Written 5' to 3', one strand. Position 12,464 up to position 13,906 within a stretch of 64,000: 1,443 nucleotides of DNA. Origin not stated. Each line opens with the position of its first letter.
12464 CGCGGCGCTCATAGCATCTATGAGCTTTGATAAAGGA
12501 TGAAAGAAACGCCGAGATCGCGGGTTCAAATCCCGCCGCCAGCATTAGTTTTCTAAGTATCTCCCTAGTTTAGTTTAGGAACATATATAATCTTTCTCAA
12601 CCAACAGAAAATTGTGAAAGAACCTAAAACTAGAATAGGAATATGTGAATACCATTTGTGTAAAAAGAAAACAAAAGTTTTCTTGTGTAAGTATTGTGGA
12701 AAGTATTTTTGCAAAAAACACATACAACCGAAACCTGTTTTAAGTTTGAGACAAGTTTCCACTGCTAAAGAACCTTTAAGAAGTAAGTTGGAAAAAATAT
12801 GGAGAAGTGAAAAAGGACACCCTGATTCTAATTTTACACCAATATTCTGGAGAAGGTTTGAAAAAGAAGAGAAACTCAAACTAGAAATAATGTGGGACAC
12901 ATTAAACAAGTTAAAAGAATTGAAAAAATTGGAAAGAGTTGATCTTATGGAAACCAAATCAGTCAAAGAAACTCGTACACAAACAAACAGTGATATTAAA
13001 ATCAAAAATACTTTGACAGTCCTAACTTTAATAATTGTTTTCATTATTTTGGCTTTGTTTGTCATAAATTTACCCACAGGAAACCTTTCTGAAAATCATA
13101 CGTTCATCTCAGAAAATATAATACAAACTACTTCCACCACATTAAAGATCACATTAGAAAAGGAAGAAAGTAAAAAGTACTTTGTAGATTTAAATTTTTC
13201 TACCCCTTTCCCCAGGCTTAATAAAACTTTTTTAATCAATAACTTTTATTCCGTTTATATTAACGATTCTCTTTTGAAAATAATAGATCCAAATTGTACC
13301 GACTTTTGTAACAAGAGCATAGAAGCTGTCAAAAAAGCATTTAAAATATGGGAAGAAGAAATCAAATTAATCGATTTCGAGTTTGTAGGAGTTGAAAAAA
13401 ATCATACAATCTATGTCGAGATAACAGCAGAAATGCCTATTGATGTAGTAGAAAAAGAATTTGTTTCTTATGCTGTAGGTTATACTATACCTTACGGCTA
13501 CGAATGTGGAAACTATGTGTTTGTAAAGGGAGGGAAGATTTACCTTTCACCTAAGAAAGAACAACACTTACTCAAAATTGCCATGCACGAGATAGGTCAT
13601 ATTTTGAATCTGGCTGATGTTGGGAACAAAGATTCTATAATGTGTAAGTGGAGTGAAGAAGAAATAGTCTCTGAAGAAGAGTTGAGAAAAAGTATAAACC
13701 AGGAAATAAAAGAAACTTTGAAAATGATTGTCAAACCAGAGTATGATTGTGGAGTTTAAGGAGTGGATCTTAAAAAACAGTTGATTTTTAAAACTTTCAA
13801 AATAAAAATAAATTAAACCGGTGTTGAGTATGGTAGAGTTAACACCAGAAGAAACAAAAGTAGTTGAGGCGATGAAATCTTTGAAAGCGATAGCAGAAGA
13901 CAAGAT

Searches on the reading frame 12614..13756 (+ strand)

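Call 22: search_protein_families(library=pfam, proteins=[window:12614-13756:+], max_evalue=0.001)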
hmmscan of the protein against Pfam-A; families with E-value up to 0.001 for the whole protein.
window:12614-13756:+ (381 aa): 2 families
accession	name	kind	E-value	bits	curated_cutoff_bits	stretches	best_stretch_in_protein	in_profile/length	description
PF00413.30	Peptidase_M10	-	8.4e-08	32.7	24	1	235-352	23-141/159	Matrixin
PF01428.23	zf-AN1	-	0.00057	20.4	27.9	0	11-39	1-30/40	AN1-like Zinc finger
